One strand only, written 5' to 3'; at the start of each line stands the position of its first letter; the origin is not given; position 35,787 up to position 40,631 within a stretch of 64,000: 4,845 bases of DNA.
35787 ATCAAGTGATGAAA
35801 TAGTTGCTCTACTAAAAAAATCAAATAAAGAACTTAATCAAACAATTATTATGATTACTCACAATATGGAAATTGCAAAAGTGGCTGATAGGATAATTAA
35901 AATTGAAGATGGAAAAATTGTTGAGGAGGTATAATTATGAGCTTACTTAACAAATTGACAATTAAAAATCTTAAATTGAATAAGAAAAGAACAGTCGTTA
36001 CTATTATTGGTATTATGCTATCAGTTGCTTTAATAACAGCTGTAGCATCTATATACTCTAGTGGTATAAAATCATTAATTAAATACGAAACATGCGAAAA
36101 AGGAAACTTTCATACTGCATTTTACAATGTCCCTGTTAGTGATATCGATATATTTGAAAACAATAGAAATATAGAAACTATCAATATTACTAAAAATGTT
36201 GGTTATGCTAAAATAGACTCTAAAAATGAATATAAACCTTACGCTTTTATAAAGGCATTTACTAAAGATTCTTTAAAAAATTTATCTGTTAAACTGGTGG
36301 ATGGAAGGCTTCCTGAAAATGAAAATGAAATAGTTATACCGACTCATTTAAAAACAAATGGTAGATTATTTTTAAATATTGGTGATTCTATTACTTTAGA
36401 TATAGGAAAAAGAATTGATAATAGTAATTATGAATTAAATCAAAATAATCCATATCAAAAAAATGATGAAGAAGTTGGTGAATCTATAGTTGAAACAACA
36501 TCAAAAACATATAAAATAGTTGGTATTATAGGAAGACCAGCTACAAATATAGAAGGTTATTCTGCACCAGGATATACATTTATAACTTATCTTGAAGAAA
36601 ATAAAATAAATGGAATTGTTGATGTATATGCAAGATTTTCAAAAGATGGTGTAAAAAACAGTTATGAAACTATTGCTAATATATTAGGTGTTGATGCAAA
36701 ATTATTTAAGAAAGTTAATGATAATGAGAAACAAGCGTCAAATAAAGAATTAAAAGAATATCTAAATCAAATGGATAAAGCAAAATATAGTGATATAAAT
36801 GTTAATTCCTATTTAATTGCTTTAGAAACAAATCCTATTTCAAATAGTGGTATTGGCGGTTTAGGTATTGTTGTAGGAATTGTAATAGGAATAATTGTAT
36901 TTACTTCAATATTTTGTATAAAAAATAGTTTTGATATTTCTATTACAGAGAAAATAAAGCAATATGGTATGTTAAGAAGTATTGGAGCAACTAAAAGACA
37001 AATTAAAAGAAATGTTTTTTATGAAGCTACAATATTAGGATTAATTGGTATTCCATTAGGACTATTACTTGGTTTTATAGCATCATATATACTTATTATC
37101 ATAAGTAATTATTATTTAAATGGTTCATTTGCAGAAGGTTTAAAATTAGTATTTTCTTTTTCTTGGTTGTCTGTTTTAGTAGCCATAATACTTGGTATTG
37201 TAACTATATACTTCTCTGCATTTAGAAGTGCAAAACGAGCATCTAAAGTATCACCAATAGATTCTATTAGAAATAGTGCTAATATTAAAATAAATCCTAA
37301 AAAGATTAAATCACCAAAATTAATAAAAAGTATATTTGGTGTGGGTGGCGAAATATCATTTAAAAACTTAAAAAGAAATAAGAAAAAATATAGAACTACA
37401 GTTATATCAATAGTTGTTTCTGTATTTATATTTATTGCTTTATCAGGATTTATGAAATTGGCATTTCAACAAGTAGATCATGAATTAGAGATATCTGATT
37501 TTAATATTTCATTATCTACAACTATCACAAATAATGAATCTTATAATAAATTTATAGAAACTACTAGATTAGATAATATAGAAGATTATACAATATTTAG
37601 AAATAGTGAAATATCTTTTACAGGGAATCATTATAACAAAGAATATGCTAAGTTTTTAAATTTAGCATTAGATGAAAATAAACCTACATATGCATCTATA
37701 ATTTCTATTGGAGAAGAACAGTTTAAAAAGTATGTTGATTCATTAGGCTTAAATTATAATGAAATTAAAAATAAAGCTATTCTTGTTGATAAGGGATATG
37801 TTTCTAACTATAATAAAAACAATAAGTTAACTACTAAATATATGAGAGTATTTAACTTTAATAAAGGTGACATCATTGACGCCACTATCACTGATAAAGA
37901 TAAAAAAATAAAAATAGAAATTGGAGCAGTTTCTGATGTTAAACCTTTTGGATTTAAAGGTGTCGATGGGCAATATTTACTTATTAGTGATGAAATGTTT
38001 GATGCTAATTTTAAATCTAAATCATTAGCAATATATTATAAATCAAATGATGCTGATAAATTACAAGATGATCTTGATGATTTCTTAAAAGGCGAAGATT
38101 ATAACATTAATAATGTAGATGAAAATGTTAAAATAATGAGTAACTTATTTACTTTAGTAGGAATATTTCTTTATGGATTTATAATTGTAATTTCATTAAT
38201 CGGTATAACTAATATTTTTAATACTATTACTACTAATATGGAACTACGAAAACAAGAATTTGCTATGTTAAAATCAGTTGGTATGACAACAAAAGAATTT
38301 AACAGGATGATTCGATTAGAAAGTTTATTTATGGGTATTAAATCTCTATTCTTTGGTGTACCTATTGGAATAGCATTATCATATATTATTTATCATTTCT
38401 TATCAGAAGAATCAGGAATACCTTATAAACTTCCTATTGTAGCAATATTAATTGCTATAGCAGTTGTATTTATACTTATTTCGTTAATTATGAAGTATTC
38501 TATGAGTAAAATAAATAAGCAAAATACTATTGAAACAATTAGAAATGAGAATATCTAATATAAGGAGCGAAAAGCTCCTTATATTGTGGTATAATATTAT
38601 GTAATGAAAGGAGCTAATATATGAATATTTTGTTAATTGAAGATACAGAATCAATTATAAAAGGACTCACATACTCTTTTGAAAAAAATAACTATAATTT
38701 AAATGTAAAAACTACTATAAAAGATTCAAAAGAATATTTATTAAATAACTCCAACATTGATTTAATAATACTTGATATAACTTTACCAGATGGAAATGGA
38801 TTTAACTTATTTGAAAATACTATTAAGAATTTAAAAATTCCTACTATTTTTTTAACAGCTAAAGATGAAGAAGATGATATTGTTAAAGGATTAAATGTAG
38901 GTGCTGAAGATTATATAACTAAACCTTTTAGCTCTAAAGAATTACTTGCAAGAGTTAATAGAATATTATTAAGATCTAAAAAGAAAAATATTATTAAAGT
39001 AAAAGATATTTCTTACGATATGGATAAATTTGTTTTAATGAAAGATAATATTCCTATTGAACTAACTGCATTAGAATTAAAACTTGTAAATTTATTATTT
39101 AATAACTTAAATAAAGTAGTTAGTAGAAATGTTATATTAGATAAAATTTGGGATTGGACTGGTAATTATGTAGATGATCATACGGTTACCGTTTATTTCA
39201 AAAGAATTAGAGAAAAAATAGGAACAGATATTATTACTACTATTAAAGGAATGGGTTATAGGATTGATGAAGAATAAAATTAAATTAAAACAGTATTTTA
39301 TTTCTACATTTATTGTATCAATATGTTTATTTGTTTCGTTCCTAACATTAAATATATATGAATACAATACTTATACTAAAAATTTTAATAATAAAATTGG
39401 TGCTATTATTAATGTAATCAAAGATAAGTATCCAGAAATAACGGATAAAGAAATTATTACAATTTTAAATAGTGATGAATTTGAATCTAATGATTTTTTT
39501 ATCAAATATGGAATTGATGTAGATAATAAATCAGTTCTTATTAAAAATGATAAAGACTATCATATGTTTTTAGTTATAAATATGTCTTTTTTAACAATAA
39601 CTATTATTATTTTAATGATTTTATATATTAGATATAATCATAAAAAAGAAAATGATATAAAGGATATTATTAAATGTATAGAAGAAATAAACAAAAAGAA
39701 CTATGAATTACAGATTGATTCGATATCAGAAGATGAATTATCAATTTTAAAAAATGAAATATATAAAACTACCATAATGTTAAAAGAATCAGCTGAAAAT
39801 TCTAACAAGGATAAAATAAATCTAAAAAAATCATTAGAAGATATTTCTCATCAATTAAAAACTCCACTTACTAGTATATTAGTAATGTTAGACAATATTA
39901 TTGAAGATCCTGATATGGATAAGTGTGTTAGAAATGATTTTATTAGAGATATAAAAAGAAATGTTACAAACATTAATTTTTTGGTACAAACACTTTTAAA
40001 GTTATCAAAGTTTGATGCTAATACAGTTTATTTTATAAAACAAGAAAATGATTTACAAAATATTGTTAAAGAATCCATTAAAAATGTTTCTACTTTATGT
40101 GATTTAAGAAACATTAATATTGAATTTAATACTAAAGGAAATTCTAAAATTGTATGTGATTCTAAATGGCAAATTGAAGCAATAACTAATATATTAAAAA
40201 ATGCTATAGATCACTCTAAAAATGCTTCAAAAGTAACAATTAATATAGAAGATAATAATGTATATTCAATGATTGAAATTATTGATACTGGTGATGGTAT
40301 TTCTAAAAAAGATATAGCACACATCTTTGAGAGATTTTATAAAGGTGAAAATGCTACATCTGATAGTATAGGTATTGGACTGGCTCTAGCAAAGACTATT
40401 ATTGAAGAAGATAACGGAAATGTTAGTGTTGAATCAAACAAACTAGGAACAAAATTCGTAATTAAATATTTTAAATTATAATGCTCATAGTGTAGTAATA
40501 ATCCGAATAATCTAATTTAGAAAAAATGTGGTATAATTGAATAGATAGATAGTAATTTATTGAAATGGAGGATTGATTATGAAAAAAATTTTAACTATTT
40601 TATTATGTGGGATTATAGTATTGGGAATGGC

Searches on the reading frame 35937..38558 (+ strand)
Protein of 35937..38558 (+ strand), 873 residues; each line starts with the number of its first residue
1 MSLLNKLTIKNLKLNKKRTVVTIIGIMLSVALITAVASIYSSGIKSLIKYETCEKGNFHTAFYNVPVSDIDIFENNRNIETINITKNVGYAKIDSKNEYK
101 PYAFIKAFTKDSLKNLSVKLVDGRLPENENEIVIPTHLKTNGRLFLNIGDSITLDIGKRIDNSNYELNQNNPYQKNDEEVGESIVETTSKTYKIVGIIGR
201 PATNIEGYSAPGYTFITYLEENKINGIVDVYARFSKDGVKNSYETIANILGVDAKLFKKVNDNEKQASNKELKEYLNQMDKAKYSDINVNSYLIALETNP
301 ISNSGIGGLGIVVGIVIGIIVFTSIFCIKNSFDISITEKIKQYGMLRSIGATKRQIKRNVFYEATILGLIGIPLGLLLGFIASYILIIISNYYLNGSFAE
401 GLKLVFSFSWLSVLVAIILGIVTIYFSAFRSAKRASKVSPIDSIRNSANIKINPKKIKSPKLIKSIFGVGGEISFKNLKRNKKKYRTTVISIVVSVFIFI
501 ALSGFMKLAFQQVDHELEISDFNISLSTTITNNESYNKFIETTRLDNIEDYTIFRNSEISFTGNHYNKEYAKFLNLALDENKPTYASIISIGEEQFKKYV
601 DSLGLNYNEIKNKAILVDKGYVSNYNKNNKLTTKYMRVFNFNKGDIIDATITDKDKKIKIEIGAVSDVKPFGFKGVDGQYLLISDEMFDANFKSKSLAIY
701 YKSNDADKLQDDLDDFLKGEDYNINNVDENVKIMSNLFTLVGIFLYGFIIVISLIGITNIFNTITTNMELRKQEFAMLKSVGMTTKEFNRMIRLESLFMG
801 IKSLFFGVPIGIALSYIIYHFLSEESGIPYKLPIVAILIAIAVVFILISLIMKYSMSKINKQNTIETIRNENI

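Call 58: search_protein_families(library=pfam, proteins=[window:35937-38558:+], max_evalue=0.00001)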
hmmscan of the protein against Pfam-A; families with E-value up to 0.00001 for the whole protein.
window:35937-38558:+ (873 aa): 2 families
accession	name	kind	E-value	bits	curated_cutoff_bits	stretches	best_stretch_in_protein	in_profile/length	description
PF02687.27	FtsX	-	7.8e-37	126.4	25.5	2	748-863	3-119/120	FtsX-like permease C-terminal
PF12704.14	MacB_PCD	-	1.4e-07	32.4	27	0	19-198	1-154/207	MacB-like periplasmic core domain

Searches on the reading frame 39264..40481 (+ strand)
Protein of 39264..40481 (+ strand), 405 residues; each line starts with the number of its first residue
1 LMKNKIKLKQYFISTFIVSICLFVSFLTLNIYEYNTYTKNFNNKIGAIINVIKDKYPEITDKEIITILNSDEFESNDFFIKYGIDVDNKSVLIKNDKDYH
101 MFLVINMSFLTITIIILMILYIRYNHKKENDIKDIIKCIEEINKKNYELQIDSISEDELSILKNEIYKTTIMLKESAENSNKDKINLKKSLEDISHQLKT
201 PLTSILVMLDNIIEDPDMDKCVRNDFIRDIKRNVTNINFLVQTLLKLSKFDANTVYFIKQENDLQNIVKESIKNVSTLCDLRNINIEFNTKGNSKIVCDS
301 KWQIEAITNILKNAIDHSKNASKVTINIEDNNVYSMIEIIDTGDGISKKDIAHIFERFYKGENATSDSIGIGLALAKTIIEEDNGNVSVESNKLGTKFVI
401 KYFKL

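Call 58: search_protein_families(library=pfam, proteins=[window:39264-40481:+], max_evalue=0.00001)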
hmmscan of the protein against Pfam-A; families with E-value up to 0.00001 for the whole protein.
window:39264-40481:+ (405 aa): 3 families
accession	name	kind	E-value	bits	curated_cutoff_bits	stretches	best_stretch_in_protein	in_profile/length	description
PF02518.31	HATPase_c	-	9.7e-19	68.3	26.4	1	304-401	7-106/111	Histidine kinase-, DNA gyrase B-, and HSP90-like ATPase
PF00512.31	HisKA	-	1.8e-09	38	26.9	1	191-252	6-65/66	His Kinase A (phospho-acceptor) domain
PF13589.12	HATPase_c_3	-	5.4e-06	26.9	25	1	305-395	5-99/137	Histidine kinase-, DNA gyrase B-, and HSP90-like ATPase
